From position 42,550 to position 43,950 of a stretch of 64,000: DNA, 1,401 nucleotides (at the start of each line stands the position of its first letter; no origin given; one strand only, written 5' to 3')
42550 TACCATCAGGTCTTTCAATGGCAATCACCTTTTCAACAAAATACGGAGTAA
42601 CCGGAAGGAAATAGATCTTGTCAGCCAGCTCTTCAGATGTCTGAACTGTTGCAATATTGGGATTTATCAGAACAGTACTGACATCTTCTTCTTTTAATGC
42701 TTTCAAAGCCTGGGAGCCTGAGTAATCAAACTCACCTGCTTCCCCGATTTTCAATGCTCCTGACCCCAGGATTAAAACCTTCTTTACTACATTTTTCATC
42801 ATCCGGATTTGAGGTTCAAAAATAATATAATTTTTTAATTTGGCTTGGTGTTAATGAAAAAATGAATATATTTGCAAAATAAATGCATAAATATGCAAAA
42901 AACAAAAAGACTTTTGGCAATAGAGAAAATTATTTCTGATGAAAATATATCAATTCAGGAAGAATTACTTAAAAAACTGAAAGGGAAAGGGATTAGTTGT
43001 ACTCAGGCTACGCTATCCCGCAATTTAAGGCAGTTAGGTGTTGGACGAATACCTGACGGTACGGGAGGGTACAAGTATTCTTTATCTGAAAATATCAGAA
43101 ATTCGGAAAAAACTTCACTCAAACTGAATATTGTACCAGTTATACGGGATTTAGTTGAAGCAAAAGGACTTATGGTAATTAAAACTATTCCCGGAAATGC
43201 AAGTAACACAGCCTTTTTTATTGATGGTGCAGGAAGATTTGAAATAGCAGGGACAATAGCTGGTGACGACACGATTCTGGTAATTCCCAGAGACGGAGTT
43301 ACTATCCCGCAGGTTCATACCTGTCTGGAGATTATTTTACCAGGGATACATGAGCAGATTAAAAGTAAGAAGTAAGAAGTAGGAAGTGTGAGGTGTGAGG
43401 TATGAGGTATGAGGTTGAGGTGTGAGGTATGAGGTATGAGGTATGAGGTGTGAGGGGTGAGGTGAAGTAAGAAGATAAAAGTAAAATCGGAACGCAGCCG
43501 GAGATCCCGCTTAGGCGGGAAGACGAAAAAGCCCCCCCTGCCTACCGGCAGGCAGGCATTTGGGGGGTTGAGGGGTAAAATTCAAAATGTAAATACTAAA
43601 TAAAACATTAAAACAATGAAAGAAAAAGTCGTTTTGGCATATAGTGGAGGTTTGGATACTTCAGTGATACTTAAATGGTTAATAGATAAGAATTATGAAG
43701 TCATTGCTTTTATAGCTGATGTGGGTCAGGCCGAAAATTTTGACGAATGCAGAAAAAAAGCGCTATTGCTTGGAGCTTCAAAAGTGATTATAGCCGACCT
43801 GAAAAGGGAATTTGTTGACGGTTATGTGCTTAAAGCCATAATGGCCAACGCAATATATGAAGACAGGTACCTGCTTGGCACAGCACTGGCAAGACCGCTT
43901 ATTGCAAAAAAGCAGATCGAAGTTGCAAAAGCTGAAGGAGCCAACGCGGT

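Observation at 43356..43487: Cytosine-free array of ~18 tandem heptamers in the argR-argG spacer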

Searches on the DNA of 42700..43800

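Call 17: search_rna_families(source=window, start=42700, end=43800, threshold=evalue, max_evalue=10)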
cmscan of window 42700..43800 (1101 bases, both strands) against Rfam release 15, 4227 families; matches with E-value up to 10: 4.
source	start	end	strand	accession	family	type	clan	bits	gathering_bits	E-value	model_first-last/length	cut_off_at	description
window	43526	43592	-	RF01489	sbrA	Gene; sRNA;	-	27.8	45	0.0024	1-71/71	no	Listeria sRNA sbrA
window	43628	43763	-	RF01979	HOTAIRM1_5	Gene; lncRNA;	-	21.8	60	1.3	26-145/145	no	HOX antisense intergenic RNA myeloid 1 conserved region 5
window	43659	43726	+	RF00591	SNORD77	Gene; snRNA; snoRNA; CD-box;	CL00070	18.9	35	2.8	1-68/68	no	Small nucleolar RNA SNORD77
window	43528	43612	-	RF01822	RsaJ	Gene; sRNA;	-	14.2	100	1.2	1-287/287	no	RNA Staph. aureus A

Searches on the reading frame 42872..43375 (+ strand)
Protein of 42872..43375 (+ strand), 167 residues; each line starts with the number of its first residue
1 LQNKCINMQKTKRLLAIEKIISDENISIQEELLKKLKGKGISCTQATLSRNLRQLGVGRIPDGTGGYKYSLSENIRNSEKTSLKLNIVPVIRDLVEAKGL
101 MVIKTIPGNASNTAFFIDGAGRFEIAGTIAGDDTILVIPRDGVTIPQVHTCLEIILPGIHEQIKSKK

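Call 7: find_encoding_contigs(protein=window:42893-43375:+, flank=3000, max_places=10)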
Protein window:42893-43375:+ (160 aa): no gene with exactly this product is on record in the collection.

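Call 8: find_homologous_proteins(query=window:42893-43375:+)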
Query window:42893-43375:+ (160 aa): 1687 proteins with E <= 0.001 among 1760 candidates; the best 120 are listed.
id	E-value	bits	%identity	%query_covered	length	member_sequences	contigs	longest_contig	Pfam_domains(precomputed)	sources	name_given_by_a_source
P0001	9.3e-95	332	98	100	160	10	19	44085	PF01316.28,PF02863.24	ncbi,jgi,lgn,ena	jgi:transcriptional regulator of arginine metabolism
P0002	4.6e-89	314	92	100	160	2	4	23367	PF01316.28,PF02863.24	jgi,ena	-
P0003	5.2e-89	314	91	100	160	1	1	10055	PF01316.28,PF02863.24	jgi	jgi:transcriptional regulator of arginine metabolism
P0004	2.5e-88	312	92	100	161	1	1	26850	PF01316.28,PF02863.24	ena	-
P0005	4.4e-88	311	91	99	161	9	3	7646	PF01316.28,PF02863.24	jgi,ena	-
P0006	5.7e-88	310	89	100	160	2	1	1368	PF01316.28,PF02863.24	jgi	-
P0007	7.5e-88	310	92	99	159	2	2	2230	PF01316.28,PF02863.24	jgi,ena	-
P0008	8.1e-88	310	90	100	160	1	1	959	PF01316.28,PF02863.24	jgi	jgi:transcriptional regulator of arginine metabolism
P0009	2.0e-87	309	89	99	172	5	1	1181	PF01316.28,PF02863.24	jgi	jgi:transcriptional regulator of arginine metabolism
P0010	2.5e-87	308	90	100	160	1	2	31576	PF01316.28,PF02863.24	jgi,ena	jgi:transcriptional regulator of arginine metabolism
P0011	2.5e-87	308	92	99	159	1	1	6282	PF01316.28,PF02863.24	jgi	jgi:transcriptional regulator of arginine metabolism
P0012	3.4e-87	308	92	99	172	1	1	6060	PF01316.28,PF02863.24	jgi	jgi:transcriptional regulator of arginine metabolism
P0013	3.6e-87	308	91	99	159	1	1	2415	PF01316.28,PF02863.24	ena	-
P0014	4.2e-87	308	90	100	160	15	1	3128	PF01316.28,PF02863.24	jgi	-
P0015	5.1e-87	307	90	99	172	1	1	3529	PF01316.28,PF02863.24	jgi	jgi:transcriptional regulator of arginine metabolism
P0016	6.2e-87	307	90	99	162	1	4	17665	PF01316.28,PF02863.24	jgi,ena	jgi:transcriptional regulator of arginine metabolism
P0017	7.4e-87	307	91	100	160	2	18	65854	PF01316.28,PF02863.24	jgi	jgi:transcriptional regulator of arginine metabolism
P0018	8.1e-87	307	90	100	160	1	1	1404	PF01316.28,PF02863.24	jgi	jgi:transcriptional regulator of arginine metabolism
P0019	1.4e-86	306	89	99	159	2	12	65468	PF01316.28,PF02863.24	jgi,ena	jgi:transcriptional regulator of arginine metabolism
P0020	1.5e-86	306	90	99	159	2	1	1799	PF01316.28,PF02863.24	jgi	-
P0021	1.6e-86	306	89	100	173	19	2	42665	PF01316.28,PF02863.24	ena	-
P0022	1.7e-86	306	88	100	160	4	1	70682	PF01316.28,PF02863.24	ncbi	-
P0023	2.0e-86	305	88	100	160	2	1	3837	PF01316.28,PF02863.24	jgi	jgi:transcriptional regulator of arginine metabolism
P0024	2.0e-86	305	91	99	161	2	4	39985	PF01316.28,PF02863.24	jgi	jgi:transcriptional regulator of arginine metabolism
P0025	4.2e-86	304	89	99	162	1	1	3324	PF01316.28,PF02863.24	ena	-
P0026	4.6e-86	304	89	99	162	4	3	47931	PF01316.28,PF02863.24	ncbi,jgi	ncbi:MAG TPA: arginine repressor [Bacteroidales bacterium]|jgi:transcriptional regulator of arginine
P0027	4.6e-86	304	86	99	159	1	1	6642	PF01316.28,PF02863.24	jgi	jgi:transcriptional regulator of arginine metabolism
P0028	5.3e-86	304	89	99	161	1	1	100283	PF01316.28,PF02863.24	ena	-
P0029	7.5e-86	304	90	100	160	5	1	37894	PF01316.28,PF02863.24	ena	-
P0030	7.8e-86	304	87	100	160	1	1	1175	PF01316.28,PF02863.24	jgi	jgi:transcriptional regulator of arginine metabolism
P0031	8.3e-86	303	89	98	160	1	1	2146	PF01316.28,PF02863.24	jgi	jgi:transcriptional regulator of arginine metabolism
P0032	9.8e-86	303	90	98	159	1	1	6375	PF01316.28,PF02863.24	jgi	-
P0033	1.3e-85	303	89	100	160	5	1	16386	PF01316.28,PF02863.24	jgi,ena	-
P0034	1.3e-85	303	87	100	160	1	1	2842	PF01316.28,PF02863.24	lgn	-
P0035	1.5e-85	303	89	99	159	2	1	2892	PF01316.28,PF02863.24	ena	-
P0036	1.7e-85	302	89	99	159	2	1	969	PF01316.28,PF02863.24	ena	-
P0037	1.9e-85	302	89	100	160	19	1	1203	PF01316.28,PF02863.24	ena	-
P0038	2.4e-85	302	86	100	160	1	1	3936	PF01316.28,PF02863.24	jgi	jgi:transcriptional regulator of arginine metabolism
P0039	2.4e-85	302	88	98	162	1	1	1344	PF01316.28,PF02863.24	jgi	-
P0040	3.3e-85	302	87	100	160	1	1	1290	PF01316.28,PF02863.24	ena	-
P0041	3.3e-85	301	88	100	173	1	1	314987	PF01316.28,PF02863.24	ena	-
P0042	3.6e-85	301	88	100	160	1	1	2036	PF01316.28,PF02863.24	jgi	jgi:transcriptional regulator of arginine metabolism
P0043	3.7e-85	301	90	98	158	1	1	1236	PF01316.28,PF02863.24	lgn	-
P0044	3.7e-85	301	86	100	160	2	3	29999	PF01316.28,PF02863.24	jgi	jgi:transcriptional regulator of arginine metabolism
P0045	3.8e-85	301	86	100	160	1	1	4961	PF01316.28,PF02863.24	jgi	jgi:transcriptional regulator of arginine metabolism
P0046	3.8e-85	301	86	100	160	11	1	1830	PF01316.28,PF02863.24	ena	-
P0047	4.3e-85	301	87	100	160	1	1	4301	PF01316.28,PF02863.24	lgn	-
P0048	4.7e-85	301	89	98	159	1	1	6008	PF01316.28,PF02863.24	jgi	jgi:transcriptional regulator of arginine metabolism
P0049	5.3e-85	301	87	100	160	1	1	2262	PF01316.28,PF02863.24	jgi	jgi:transcriptional regulator of arginine metabolism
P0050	5.9e-85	301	86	100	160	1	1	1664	PF01316.28,PF02863.24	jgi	jgi:transcriptional regulator of arginine metabolism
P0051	6.2e-85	301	91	99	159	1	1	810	PF01316.28,PF02863.24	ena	-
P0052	6.3e-85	301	87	98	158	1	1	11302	PF01316.28,PF02863.24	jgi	jgi:transcriptional regulator of arginine metabolism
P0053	6.7e-85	300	86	100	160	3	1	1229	PF01316.28,PF02863.24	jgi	jgi:transcriptional regulator of arginine metabolism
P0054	7.3e-85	300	86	100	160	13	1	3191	PF01316.28,PF02863.24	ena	-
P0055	7.3e-85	300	89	99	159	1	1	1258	PF01316.28,PF02863.24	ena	-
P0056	7.4e-85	300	86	100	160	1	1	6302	PF01316.28,PF02863.24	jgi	jgi:transcriptional regulator of arginine metabolism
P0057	8.1e-85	300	87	99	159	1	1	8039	PF01316.28,PF02863.24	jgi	jgi:transcriptional regulator of arginine metabolism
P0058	8.2e-85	300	87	100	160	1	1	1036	PF01316.28,PF02863.24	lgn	-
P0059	8.5e-85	300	88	98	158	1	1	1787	PF01316.28,PF02863.24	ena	-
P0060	9.3e-85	300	87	100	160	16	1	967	PF01316.28,PF02863.24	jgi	jgi:transcriptional regulator of arginine metabolism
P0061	9.6e-85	300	87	99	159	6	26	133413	PF01316.28,PF02863.24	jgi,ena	-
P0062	1.0e-84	300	89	99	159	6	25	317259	PF01316.28,PF02863.24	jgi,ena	jgi:transcriptional regulator of arginine metabolism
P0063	1.1e-84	300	88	99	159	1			PF01316.28,PF02863.24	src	-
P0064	1.4e-84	299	86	100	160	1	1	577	PF01316.28,PF02863.24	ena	-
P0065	1.5e-84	299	86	100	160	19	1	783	PF01316.28,PF02863.24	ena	-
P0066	1.6e-84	299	88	100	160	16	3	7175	PF01316.28,PF02863.24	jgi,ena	jgi:transcriptional regulator of arginine metabolism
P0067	1.6e-84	299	88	100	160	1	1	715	PF01316.28,PF02863.24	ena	-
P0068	1.6e-84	299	86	99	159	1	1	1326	PF01316.28,PF02863.24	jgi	jgi:transcriptional regulator of arginine metabolism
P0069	1.8e-84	299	86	100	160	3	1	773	PF01316.28,PF02863.24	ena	-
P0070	1.9e-84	299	88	100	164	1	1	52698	PF01316.28,PF02863.24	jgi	jgi:transcriptional regulator of arginine metabolism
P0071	1.9e-84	299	86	100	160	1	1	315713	PF01316.28,PF02863.24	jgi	-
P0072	2.4e-84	299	85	99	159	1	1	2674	PF01316.28,PF02863.24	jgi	jgi:transcriptional regulator of arginine metabolism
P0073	3.4e-84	298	85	100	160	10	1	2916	PF01316.28,PF02863.24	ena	-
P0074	3.4e-84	298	86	100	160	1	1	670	PF01316.28,PF02863.24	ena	-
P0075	4.3e-84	298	86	100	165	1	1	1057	PF01316.28,PF02863.24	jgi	jgi:transcriptional regulator of arginine metabolism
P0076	4.6e-84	298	86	100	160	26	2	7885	PF01316.28,PF02863.24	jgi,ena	-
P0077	5.6e-84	297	86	100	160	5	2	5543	PF01316.28,PF02863.24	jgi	jgi:transcriptional regulator of arginine metabolism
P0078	5.7e-84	297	85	100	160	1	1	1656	PF01316.28,PF02863.24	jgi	jgi:transcriptional regulator of arginine metabolism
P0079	5.7e-84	297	88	100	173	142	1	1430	PF01316.28,PF02863.24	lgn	-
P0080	6.0e-84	297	86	100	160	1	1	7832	PF01316.28,PF02863.24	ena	-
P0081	6.2e-84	297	86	99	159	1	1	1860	PF01316.28,PF02863.24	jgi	jgi:transcriptional regulator of arginine metabolism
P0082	6.2e-84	297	88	99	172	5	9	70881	PF01316.28,PF02863.24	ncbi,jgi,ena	jgi:transcriptional regulator of arginine metabolism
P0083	6.9e-84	297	86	100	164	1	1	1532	PF01316.28,PF02863.24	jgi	jgi:transcriptional regulator of arginine metabolism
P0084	8.0e-84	297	87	99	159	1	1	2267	PF01316.28,PF02863.24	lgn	-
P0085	8.4e-84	297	87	100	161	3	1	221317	PF01316.28,PF02863.24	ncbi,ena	-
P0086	8.4e-84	297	86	100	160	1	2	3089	PF01316.28,PF02863.24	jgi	jgi:transcriptional regulator of arginine metabolism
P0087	8.6e-84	297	86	100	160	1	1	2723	PF01316.28,PF02863.24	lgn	-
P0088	8.9e-84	297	87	99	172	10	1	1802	PF01316.28,PF02863.24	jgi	jgi:transcriptional regulator of arginine metabolism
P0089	9.6e-84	297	85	100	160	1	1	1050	PF01316.28,PF02863.24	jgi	jgi:transcriptional regulator of arginine metabolism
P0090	1.1e-83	297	86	99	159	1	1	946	PF01316.28,PF02863.24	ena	-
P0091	1.2e-83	296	86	100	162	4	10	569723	PF01316.28,PF02863.24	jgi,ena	jgi:transcriptional regulator of arginine metabolism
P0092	1.2e-83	296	86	100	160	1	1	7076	PF01316.28,PF02863.24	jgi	jgi:transcriptional regulator of arginine metabolism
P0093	1.2e-83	296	84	100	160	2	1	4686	PF01316.28,PF02863.24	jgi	jgi:transcriptional regulator of arginine metabolism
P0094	1.2e-83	296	86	100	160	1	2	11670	PF01316.28,PF02863.24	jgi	-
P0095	1.2e-83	296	84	99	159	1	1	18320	PF01316.28,PF02863.24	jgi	jgi:transcriptional regulator of arginine metabolism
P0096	1.3e-83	296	88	100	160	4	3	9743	PF01316.28,PF02863.24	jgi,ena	jgi:transcriptional regulator of arginine metabolism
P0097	1.6e-83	296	87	100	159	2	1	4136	PF01316.28,PF02863.24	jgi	-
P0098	1.7e-83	296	87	99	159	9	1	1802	PF01316.28,PF02863.24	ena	-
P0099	1.8e-83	296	85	100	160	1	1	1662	PF01316.28,PF02863.24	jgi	jgi:transcriptional regulator of arginine metabolism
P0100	1.8e-83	296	86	100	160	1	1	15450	PF01316.28,PF02863.24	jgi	jgi:transcriptional regulator of arginine metabolism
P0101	1.9e-83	296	86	99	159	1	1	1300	PF01316.28,PF02863.24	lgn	-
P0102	2.1e-83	296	87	98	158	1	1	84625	PF01316.28,PF02863.24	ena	-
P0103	2.5e-83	295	86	100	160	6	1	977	PF01316.28,PF02863.24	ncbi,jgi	jgi:transcriptional regulator of arginine metabolism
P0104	2.5e-83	295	84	100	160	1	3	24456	PF01316.28,PF02863.24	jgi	jgi:transcriptional regulator of arginine metabolism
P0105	2.6e-83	295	87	100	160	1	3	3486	PF01316.28,PF02863.24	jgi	jgi:transcriptional regulator of arginine metabolism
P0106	2.7e-83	295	86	100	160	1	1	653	PF01316.28,PF02863.24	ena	-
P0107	2.8e-83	295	86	99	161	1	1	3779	PF01316.28,PF02863.24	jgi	jgi:transcriptional regulator of arginine metabolism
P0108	2.9e-83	295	85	100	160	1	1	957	PF01316.28,PF02863.24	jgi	jgi:transcriptional regulator of arginine metabolism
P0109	3.0e-83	295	86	99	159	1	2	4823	PF01316.28,PF02863.24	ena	-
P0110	3.1e-83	295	84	100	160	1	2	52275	PF01316.28,PF02863.24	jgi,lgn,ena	-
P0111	3.3e-83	295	86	100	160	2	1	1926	PF01316.28,PF02863.24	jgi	jgi:transcriptional regulator of arginine metabolism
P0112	4.0e-83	295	85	99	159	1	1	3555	PF01316.28,PF02863.24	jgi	-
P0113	4.1e-83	295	84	100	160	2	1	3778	PF01316.28,PF02863.24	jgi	jgi:transcriptional regulator of arginine metabolism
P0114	4.3e-83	295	84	100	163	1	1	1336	PF01316.28,PF02863.24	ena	-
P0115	4.4e-83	295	83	99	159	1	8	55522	PF01316.28,PF02863.24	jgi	jgi:transcriptional regulator of arginine metabolism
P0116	4.6e-83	295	86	99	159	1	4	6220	PF01316.28,PF02863.24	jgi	-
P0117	4.6e-83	295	86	100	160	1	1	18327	PF01316.28,PF02863.24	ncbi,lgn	-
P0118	5.4e-83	294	86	99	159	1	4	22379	PF01316.28,PF02863.24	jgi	jgi:transcriptional regulator of arginine metabolism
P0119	5.8e-83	294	88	99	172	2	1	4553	PF01316.28,PF02863.24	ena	-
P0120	5.8e-83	294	87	99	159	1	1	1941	PF01316.28,PF02863.24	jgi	jgi:transcriptional regulator of arginine metabolism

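Call 11: find_encoding_contigs(protein=P0001, flank=2500, max_places=10)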
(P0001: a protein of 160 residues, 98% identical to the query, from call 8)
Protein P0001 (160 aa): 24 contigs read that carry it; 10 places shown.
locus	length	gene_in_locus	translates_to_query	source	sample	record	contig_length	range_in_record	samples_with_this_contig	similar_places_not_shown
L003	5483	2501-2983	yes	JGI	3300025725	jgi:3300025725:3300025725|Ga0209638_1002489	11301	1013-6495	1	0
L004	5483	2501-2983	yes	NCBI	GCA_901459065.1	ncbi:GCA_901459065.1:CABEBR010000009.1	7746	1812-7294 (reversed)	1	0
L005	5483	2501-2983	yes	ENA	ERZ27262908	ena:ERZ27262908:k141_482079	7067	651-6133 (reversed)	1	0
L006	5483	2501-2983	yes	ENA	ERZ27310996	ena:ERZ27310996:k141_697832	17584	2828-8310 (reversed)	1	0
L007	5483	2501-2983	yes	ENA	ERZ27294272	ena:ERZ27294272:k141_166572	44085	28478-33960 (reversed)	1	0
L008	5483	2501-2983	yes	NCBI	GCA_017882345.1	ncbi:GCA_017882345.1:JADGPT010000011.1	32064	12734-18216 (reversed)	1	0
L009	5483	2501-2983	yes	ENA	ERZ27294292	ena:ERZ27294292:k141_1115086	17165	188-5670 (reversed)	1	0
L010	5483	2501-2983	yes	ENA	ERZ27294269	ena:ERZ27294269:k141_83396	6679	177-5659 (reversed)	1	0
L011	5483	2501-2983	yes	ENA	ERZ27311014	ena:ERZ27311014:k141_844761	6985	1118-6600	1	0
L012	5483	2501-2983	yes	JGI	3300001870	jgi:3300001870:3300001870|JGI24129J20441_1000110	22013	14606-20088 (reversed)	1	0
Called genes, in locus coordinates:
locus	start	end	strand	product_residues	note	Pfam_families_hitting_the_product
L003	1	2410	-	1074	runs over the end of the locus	PF25596:CPSase_L_D1, PF02786:CPSase_L_D2, PF07478:Dala_Dala_lig_C, PF02787:CPSase_L_D3, PF25596:CPSase_L_D1, PF02222:ATP-grasp, PF02786:CPSase_L_D2, PF15632:ATPgrasp_Ter, +4 more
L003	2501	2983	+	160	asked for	PF01316:Arg_repressor, PF02863:Arg_repressor_C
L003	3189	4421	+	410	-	PF00764:Arginosuc_synth, PF20979:Arginosuc_syn_C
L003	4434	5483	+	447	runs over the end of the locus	PF00206:Lyase_1, PF14698:ASL_C2 (weak)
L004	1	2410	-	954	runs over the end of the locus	?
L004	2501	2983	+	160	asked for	PF01316:Arg_repressor, PF02863:Arg_repressor_C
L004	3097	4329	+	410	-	PF00764:Arginosuc_synth, PF20979:Arginosuc_syn_C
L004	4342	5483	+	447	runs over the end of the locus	PF00206:Lyase_1, PF14698:ASL_C2 (weak)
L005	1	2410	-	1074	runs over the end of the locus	PF25596:CPSase_L_D1, PF02786:CPSase_L_D2, PF07478:Dala_Dala_lig_C, PF02787:CPSase_L_D3, PF25596:CPSase_L_D1, PF02222:ATP-grasp, PF02786:CPSase_L_D2, PF15632:ATPgrasp_Ter, +4 more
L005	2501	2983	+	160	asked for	PF01316:Arg_repressor, PF02863:Arg_repressor_C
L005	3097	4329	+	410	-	PF00764:Arginosuc_synth, PF20979:Arginosuc_syn_C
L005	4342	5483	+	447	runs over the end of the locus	PF00206:Lyase_1, PF14698:ASL_C2 (weak)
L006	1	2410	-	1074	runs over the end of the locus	PF25596:CPSase_L_D1, PF02786:CPSase_L_D2, PF07478:Dala_Dala_lig_C, PF02787:CPSase_L_D3, PF25596:CPSase_L_D1, PF02222:ATP-grasp, PF02786:CPSase_L_D2, PF15632:ATPgrasp_Ter, +4 more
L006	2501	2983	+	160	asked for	PF01316:Arg_repressor, PF02863:Arg_repressor_C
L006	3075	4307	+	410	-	PF00764:Arginosuc_synth, PF20979:Arginosuc_syn_C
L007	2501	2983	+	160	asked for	PF01316:Arg_repressor, PF02863:Arg_repressor_C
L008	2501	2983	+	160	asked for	PF01316:Arg_repressor, PF02863:Arg_repressor_C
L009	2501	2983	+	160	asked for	PF01316:Arg_repressor, PF02863:Arg_repressor_C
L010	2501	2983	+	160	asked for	PF01316:Arg_repressor, PF02863:Arg_repressor_C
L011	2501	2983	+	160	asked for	PF01316:Arg_repressor, PF02863:Arg_repressor_C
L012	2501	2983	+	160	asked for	PF01316:Arg_repressor, PF02863:Arg_repressor_C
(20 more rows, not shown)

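Call 15: find_related_loci(query=window:42893-43375:+, collection=genome_contigs, flank=2500)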
Query window:42893-43375:+ (160 aa) in genome_contigs; peptide patterns used: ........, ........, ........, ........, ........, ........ (x = any residue, [..] = any of these).
594 stretches matched a pattern; 107 encode a relative of the query (tblastn E <= 1e-3); the best 80 are kept; 80 distinct loci.
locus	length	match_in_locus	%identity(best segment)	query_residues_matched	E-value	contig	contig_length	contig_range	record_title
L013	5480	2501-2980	98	1-160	4e-102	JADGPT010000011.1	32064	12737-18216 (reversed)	MAG: Bacteroidales bacterium isolate Chersky.15_30 contig-100_456, whole genome shotgun sequence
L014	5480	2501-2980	91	1-160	7e-96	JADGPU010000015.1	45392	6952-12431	MAG: Bacteroidales bacterium isolate Chersky.21_39 contig-100_62, whole genome shotgun sequence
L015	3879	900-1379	90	1-160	2e-95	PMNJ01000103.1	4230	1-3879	MAG: Bacteroidales bacterium isolate fen_946 73.20100900_E3D.43_contig_15220, whole genome shotgun sequence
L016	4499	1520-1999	90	1-160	2e-94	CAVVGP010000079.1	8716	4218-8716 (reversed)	MAG: uncultured Bacteroidales bacterium isolate MFD01188.bin.3.138 genome assembly, contig: contig_172323, whole genome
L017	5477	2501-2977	88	1-159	1e-93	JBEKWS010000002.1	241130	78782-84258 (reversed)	MAG: Bacteroidales bacterium isolate SPRUCE 633 SPRUCE_633_2, whole genome shotgun sequence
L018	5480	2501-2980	88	1-160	2e-93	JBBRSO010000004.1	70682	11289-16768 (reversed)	MAG: Bacteroidales bacterium isolate La2_metabat2.088 La2_metabat2.088_K_3847980L70682_cov_18.0162, whole genome shotgun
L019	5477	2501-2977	88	1-159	3e-92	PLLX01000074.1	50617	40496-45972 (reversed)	MAG: Bacteroidales bacterium isolate fen_983 73.20120800_E3S.44_contig_8611, whole genome shotgun sequence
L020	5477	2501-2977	87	1-159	3e-92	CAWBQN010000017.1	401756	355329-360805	MAG: uncultured Bacteroidales bacterium isolate MFD01872.bin.1.230 genome assembly, contig: contig_37053, whole genome s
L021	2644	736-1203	89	1-156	1e-94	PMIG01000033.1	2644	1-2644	MAG: Bacteroidales bacterium isolate fen_958 73.20120600_E3D.83_contig_223094, whole genome shotgun sequence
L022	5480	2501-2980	89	1-160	3e-92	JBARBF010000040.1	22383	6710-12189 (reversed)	MAG: Bacteroidales bacterium isolate MFD05764_ilm_asm_bin327 k127_1351323, whole genome shotgun sequence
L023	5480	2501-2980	86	1-160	6e-92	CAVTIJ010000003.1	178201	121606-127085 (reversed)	MAG: uncultured Bacteroidales bacterium isolate MFD05705.bin.1.156 genome assembly, contig: contig_51379, whole genome s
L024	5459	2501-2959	91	1-153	2e-91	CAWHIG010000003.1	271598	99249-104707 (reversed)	MAG: uncultured Bacteroidales bacterium isolate MFD01872.bin.3.201 genome assembly, contig: contig_127016, whole genome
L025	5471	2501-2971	87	1-157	2e-91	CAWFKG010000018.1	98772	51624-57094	MAG: uncultured Bacteroidales bacterium isolate MFD06435.bin.2.94 genome assembly, contig: contig_98382, whole genome sh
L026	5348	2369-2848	86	1-160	5e-91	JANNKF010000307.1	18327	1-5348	MAG: Bacteroidales bacterium isolate SOY_4_C_metabat_21 SOY_4_C_k141_3367180, whole genome shotgun sequence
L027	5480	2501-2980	85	1-160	4e-91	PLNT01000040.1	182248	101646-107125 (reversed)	MAG: Bacteroidales bacterium isolate fen_974 73.20120800_E1X.13_contig_888, whole genome shotgun sequence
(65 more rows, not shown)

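Call 36: find_encoding_contigs(protein=window:42872-43375:+, flank=1500, max_places=10)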
Protein window:42872-43375:+ (167 aa): no gene with exactly this product is on record in the collection.

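Call 37: search_protein_families(library=pfam, proteins=[window:42893-43375:+])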
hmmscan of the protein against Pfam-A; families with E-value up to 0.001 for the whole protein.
window:42893-43375:+ (160 aa): 2 families
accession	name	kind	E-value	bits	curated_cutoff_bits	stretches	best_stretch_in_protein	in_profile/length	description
PF01316.27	Arg_repressor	-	4.3e-18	65.3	27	1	1-67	1-67/70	Arginine repressor, DNA binding domain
PF02863.23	Arg_repressor_C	-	1.5e-16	60.4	25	1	90-142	11-63/68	Arginine repressor, C-terminal domain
